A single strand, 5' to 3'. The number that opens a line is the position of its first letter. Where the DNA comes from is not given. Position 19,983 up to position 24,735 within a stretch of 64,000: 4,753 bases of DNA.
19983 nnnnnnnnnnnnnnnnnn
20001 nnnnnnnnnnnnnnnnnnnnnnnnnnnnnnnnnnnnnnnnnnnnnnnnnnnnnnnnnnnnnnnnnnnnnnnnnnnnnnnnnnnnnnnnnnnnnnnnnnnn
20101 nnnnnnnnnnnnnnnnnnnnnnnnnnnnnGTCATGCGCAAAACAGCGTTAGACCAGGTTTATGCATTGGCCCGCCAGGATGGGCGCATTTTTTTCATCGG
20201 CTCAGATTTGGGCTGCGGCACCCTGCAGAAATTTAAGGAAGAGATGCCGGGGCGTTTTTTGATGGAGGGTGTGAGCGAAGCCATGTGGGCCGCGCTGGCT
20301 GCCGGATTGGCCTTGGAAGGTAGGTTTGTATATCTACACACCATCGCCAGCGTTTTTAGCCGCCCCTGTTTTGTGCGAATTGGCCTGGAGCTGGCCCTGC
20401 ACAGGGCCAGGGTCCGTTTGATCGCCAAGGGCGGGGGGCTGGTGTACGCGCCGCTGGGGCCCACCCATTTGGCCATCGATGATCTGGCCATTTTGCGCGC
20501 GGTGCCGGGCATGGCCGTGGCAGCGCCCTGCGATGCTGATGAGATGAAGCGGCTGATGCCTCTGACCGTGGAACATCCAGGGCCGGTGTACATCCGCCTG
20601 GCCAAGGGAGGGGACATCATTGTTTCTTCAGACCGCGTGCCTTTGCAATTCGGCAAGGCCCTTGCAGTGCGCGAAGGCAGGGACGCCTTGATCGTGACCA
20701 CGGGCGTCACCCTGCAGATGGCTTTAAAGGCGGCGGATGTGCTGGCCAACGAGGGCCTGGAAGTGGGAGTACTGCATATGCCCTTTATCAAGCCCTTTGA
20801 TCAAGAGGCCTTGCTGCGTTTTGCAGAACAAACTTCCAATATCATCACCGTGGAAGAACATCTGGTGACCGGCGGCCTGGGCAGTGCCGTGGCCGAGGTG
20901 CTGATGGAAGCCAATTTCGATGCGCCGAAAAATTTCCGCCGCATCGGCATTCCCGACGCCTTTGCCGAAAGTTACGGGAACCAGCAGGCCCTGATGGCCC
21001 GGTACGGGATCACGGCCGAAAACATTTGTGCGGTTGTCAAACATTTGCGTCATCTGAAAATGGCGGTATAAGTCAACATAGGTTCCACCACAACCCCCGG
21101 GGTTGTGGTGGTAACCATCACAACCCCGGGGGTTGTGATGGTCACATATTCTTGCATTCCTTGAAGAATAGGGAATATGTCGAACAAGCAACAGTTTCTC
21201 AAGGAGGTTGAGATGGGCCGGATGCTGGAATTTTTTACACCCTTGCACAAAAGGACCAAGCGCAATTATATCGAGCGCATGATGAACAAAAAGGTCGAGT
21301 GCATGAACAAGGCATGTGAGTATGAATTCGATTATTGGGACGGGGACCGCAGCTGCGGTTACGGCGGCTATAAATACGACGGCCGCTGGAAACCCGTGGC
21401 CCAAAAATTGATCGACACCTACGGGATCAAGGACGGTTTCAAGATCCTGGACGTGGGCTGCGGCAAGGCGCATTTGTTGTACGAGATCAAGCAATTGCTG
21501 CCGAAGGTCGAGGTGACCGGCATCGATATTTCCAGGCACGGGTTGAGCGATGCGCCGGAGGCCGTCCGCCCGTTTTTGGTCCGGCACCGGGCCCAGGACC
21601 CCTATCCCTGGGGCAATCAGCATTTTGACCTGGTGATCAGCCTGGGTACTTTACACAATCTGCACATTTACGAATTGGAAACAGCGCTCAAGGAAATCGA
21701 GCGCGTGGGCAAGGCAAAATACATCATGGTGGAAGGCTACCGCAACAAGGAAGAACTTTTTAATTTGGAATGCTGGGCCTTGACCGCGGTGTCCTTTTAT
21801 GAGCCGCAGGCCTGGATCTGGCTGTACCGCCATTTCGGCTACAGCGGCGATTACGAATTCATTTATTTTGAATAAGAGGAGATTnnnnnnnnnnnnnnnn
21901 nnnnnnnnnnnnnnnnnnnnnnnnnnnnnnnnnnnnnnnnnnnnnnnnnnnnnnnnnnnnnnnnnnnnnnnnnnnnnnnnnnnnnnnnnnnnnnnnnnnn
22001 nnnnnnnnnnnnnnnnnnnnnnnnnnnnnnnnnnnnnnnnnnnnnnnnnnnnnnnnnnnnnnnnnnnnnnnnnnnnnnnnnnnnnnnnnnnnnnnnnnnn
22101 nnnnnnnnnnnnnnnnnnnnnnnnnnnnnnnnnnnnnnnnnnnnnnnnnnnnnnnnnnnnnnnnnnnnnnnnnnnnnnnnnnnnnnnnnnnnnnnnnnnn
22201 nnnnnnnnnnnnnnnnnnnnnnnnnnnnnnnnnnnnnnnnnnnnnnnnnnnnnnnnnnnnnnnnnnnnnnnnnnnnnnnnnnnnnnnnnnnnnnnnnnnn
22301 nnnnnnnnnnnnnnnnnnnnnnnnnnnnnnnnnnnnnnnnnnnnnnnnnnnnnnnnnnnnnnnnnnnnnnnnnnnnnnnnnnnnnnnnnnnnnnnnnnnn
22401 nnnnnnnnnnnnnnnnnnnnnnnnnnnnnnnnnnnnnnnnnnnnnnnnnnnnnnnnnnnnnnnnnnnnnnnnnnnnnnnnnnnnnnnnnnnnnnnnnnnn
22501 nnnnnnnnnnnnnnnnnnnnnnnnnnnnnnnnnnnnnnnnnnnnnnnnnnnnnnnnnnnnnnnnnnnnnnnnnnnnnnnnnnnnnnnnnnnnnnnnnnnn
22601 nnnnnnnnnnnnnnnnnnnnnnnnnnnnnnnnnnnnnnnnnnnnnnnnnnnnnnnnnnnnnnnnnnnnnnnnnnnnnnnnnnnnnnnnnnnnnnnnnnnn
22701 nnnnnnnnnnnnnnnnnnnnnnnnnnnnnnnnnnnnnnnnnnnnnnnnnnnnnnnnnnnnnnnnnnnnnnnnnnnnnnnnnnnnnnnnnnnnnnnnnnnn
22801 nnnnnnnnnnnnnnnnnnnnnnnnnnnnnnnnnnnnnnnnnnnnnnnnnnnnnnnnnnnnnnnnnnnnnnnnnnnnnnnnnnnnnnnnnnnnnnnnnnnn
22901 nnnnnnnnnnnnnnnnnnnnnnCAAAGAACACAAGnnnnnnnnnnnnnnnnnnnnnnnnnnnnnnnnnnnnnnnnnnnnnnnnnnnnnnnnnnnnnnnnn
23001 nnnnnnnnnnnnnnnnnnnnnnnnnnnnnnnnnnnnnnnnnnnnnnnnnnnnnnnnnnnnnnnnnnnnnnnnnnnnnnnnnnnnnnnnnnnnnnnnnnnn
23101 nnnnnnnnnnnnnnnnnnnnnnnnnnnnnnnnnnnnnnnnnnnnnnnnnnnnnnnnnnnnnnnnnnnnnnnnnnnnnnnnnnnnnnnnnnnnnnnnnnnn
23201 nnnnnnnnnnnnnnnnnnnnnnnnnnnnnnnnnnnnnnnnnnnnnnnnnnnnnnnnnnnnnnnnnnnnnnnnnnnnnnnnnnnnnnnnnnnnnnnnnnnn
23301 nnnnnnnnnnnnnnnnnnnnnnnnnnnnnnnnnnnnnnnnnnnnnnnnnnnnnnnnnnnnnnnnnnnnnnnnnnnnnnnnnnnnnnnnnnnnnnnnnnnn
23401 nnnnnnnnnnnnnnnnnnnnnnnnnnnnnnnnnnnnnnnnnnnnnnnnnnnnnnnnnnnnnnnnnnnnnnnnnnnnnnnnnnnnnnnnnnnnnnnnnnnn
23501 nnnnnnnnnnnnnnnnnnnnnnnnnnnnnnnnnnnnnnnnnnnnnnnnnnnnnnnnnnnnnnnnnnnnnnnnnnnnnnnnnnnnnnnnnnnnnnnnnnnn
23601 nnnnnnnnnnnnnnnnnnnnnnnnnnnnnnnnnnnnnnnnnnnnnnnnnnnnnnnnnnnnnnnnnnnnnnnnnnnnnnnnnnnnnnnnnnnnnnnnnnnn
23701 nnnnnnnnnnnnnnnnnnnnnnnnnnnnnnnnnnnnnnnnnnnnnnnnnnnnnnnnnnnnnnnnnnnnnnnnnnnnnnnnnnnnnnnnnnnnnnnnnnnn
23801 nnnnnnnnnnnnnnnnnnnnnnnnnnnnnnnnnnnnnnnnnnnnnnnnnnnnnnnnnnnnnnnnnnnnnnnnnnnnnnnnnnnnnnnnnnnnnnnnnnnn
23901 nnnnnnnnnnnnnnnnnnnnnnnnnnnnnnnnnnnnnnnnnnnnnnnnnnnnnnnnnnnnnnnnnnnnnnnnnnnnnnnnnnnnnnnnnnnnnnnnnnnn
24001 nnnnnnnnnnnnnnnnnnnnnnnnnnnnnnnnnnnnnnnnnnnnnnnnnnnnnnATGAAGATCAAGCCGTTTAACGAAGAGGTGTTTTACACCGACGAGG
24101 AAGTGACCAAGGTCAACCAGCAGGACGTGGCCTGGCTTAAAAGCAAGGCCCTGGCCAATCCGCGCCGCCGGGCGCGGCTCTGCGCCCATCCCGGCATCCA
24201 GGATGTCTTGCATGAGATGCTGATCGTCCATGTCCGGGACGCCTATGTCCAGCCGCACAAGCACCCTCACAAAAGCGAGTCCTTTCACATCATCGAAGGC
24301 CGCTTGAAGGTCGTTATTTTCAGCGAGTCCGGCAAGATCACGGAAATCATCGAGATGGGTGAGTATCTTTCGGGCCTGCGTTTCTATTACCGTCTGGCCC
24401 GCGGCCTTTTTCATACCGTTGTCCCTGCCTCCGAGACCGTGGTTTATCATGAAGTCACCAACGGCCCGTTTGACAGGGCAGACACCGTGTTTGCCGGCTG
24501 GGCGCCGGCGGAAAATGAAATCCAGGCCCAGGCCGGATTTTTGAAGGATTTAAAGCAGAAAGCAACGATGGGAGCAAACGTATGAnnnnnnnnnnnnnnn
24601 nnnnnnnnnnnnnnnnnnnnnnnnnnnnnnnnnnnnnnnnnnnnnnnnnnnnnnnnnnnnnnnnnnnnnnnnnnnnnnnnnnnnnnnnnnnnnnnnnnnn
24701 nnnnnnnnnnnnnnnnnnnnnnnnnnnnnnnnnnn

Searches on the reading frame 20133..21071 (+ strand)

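Call 15: search_protein_families(library=pfam, proteins=[window:20133-21071:+])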
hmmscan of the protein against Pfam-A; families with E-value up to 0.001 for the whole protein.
window:20133-21071:+ (312 aa): 4 families
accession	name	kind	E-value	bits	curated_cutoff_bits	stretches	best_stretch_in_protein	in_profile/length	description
PF02780.25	Transketolase_C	-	5e-32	110.9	25.9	1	174-298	1-124/124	Transketolase, C-terminal domain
PF02779.29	Transket_pyr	-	1.8e-22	80.3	27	1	2-158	6-169/174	Transketolase, pyrimidine binding domain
PF17147.9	PFOR_II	-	1.6e-08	35.3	27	1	184-260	2-78/102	Pyruvate:ferredoxin oxidoreductase core domain II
PF22613.1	Transketolase_C_1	-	2.7e-05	24.8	27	1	182-241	11-55/113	Transketolase-like TK C-terminal domain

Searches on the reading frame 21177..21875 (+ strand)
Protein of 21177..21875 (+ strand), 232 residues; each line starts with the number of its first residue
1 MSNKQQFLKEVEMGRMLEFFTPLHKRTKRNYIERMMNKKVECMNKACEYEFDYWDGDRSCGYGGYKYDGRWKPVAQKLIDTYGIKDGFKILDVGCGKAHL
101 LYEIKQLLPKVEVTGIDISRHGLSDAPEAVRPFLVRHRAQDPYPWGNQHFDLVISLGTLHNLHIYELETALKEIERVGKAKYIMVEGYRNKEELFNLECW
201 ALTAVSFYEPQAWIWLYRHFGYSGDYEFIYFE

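Call 15: search_protein_families(library=pfam, proteins=[window:21177-21875:+])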
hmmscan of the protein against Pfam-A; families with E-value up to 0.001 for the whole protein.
window:21177-21875:+ (232 aa): 6 families
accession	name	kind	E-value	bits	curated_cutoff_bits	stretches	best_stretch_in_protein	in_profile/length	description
PF13847.12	Methyltransf_31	-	3.1e-15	56.6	27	1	84-195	1-119/145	Methyltransferase domain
PF13649.12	Methyltransf_25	-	1.7e-13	51.5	27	1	90-179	1-94/97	Methyltransferase domain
PF08241.18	Methyltransf_11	-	6.8e-12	46.3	21.2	1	91-179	1-88/95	Methyltransferase domain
PF08242.18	Methyltransf_12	-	2e-10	41.7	30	1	91-177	1-91/98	Methyltransferase domain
PF13489.12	Methyltransf_23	-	1.4e-07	31.8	27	1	78-222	12-159/164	Methyltransferase domain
PF07021.18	MetW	-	1.1e-05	25.6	21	1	84-181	11-105/193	Methionine biosynthesis protein MetW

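Call 16: search_protein_families(library=ncbifam, proteins=[window:21177-21875:+])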
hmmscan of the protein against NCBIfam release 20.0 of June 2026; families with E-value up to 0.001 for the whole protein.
window:21177-21875:+ (232 aa): 15 families
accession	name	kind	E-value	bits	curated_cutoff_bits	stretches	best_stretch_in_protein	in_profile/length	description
NF004452.0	PRK05785.1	equivalog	3.5e-08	33.2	207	1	65-182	31-141/228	hypothetical protein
NF045667.1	MTase_DVU1556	equivalog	3.8e-08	33.1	155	1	76-177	12-110/213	DVU_1556 family methyltransferase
NF001244.0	PRK00216.1-5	equivalog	6.1e-07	29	216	1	76-182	38-149/236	bifunctional demethylmenaquinone methyltransferase/2-methoxy-6-polyprenyl-1,4-benzoquinol methylase UbiE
NF043040.1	corrin_prot_MT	hypoth_equivalog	9.3e-07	28.5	180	1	69-177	25-138/216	corrinoid protein-associated methyltransferase CpaM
TIGR03587.1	Pse_Me-ase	hypoth_equivalog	1.5e-06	28.5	112.05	1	90-192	47-147/204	pseudaminic acid biosynthesis-associated methylase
TIGR02081.1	metW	equivalog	1.9e-06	27.5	189.5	1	84-181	11-105/194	methionine biosynthesis protein MetW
TIGR02072.1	BioC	equivalog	2.2e-06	27.7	184.95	1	87-180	35-126/244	malonyl-ACP O-methyltransferase BioC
TIGR01934.1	MenG_MenH_UbiE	subfamily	3.8e-06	26.4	158.35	1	70-181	26-136/223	ubiquinone/menaquinone biosynthesis methyltransferase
NF008686.0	PRK11705.1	equivalog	7.9e-06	25.1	400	1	82-164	163-243/383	cyclopropane fatty acyl phospholipid synthase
TIGR04543.1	ketoArg_3Met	equivalog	2.8e-05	23.4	425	1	59-131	127-194/336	2-ketoarginine methyltransferase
NF010703.0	PRK14103.1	equivalog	3.6e-05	23.3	320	1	70-161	14-101/256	trans-aconitate 2-methyltransferase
NF004851.0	PRK06202.1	equivalog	0.00013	21.4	243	1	88-184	62-164/237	hypothetical protein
NF001243.0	PRK00216.1-4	equivalog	0.00014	21.3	235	1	76-180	37-145/237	demethylmenaquinone methyltransferase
NF047649.1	MTase_UXPK_star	exception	0.00039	19.5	460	1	84-180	75-175/283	methyltransferase/UXPK-star double selenoprotein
TIGR01983.1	UbiG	equivalog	0.00087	18.7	102.95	0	23-173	22-138/228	bifunctional 2-polyprenyl-6-hydroxyphenol methylase/3-demethylubiquinol 3-O-methyltransferase UbiG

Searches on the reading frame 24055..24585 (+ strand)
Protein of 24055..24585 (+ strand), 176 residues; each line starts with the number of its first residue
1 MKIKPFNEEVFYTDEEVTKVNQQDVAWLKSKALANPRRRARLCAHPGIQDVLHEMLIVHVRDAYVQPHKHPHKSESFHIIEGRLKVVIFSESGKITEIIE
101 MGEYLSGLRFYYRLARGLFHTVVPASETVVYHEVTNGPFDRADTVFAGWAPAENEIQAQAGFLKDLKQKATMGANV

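Call 59: search_protein_families(library=pfam, proteins=[window:24055-24585:+], max_evalue=0.001)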
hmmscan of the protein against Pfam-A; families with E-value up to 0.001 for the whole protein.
window:24055-24585:+ (176 aa): 1 family
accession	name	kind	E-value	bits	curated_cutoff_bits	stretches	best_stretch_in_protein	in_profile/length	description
PF19480.5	DUF6016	-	8.7e-05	23.4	27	1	27-97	8-78/141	Domain of unknown function (DUF6016)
